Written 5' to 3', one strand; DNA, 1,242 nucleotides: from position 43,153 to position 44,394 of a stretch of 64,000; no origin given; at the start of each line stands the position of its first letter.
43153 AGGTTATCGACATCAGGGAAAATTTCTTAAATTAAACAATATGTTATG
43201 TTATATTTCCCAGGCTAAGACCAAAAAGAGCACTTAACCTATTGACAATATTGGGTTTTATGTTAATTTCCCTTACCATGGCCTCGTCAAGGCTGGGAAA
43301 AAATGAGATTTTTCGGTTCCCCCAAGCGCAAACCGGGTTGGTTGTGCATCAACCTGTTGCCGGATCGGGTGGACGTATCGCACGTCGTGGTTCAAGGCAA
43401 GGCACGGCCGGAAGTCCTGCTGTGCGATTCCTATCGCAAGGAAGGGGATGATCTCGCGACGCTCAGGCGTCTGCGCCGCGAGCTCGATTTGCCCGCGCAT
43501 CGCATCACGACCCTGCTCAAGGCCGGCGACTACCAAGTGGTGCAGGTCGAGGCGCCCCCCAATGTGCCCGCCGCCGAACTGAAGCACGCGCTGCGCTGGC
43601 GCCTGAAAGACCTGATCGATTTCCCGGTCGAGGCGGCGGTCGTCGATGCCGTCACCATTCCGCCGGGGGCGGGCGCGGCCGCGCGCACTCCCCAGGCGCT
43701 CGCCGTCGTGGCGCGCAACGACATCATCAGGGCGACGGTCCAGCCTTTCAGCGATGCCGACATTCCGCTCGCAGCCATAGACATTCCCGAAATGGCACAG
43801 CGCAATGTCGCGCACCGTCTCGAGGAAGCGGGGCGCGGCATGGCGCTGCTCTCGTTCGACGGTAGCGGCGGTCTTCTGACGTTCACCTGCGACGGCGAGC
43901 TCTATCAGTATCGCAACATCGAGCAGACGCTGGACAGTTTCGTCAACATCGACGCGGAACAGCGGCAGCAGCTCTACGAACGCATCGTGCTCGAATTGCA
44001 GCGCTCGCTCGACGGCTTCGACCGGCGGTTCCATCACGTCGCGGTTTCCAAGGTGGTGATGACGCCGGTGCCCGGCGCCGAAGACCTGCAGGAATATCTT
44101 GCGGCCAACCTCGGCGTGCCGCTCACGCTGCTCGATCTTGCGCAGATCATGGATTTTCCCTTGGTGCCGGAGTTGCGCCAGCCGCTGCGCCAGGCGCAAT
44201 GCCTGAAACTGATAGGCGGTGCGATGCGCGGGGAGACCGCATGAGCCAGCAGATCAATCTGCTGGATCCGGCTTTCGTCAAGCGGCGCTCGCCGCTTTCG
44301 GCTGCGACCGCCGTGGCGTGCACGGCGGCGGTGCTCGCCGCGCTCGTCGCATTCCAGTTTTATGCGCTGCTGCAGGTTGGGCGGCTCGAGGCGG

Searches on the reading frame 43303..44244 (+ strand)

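Call 48: search_protein_families(library=pfam, proteins=[window:43303-44244:+])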
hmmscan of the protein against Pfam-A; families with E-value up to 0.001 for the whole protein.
window:43303-44244:+ (313 aa): 1 family
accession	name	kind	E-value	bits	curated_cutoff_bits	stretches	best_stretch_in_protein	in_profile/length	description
PF11104.14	PilM_2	-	3.9e-05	23.2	27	1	53-174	50-170/340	Type IV pilus assembly protein PilM;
